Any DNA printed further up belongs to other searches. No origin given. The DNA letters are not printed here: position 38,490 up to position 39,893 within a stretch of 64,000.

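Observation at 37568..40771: Head-to-head S8 lipoprotein protease versus a DUF1611 plus dipeptide-epimerase pair, with overlapping divergent start codons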

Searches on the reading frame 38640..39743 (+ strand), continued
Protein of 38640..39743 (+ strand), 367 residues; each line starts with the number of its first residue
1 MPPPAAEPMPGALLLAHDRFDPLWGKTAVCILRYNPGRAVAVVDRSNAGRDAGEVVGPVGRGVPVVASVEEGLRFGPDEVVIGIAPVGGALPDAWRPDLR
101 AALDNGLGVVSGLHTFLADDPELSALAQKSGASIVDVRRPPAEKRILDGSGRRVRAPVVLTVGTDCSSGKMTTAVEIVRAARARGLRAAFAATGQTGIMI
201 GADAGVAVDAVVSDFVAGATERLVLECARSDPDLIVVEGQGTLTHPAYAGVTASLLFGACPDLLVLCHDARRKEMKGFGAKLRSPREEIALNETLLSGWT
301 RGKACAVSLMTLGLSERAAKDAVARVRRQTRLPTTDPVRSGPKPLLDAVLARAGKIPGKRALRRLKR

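Call 71: find_encoding_contigs(protein=P0040, flank=7000, max_places=1)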
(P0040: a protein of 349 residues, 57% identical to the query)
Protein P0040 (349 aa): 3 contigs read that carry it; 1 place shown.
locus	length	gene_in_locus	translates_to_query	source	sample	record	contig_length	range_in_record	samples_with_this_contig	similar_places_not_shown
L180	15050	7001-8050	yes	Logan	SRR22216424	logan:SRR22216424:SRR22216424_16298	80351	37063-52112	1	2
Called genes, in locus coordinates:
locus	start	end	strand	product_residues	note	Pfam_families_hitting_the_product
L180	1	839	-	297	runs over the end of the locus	PF01442:Apolipoprotein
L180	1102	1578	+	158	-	-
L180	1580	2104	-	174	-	PF07210:DUF1416 (faint), PF00775:Dioxygenase_C (faint), PF13620:CarboxypepD_reg, PF22904:NOMO1-like_2nd (weak), PF11974:bMG3 (faint), PF17210:SdrD_B, PF17802:SpaA (weak), PF13620:CarboxypepD_reg, +1 more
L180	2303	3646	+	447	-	PF02254:TrkA_N, PF02080:TrkA_C, PF02254:TrkA_N, PF02080:TrkA_C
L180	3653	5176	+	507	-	PF02386:TrkH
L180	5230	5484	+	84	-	-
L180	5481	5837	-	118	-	PF01035:DNA_binding_1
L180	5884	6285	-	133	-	-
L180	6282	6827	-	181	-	PF01909:NTP_transf_2 (weak)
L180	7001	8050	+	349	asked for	PF17396:DUF1611_N, PF07755:DUF1611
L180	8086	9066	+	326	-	PF13378:MR_MLE_C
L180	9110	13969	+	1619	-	PF03833:PolC_DP2_N, PF24844:PolC_DP2_central, PF24846:PolC_DP2_cat, PF14890:Intein_splicing, PF14528:LAGLIDADG_3 (weak), PF24846:PolC_DP2_cat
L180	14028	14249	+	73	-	-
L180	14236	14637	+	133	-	PF01850:PIN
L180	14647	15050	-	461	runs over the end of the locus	PF12698:ABC2_membrane_3, PF01061:ABC2_membrane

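Call 72: find_encoding_contigs(protein=P0043, flank=7000, max_places=1)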
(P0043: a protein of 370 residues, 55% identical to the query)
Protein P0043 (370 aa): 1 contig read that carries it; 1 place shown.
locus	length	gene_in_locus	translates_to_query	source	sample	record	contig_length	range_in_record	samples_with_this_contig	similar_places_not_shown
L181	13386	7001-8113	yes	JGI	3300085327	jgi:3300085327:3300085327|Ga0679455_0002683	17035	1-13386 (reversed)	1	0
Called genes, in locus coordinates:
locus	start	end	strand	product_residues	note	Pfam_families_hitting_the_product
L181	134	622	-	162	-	-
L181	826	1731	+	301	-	-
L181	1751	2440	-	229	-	PF12840:HTH_20 (weak), PF01022:HTH_5 (faint), PF24266:HTH_HVO_0163_N, PF09339:HTH_IclR (faint), PF12802:MarR_2 (faint), PF01047:MarR (weak), PF13412:HTH_24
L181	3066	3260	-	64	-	-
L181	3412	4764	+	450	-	PF00070:Pyr_redox (faint), PF02254:TrkA_N, PF07992:Pyr_redox_2 (faint), PF13241:NAD_binding_7 (faint), PF02080:TrkA_C, PF02254:TrkA_N, PF02080:TrkA_C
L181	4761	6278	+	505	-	PF02386:TrkH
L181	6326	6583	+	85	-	-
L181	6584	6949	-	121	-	PF01035:DNA_binding_1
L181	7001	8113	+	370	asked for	PF17396:DUF1611_N, PF07755:DUF1611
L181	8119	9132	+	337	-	PF13378:MR_MLE_C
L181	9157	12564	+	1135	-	PF03833:PolC_DP2_N, PF24844:PolC_DP2_central, PF24846:PolC_DP2_cat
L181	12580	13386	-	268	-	?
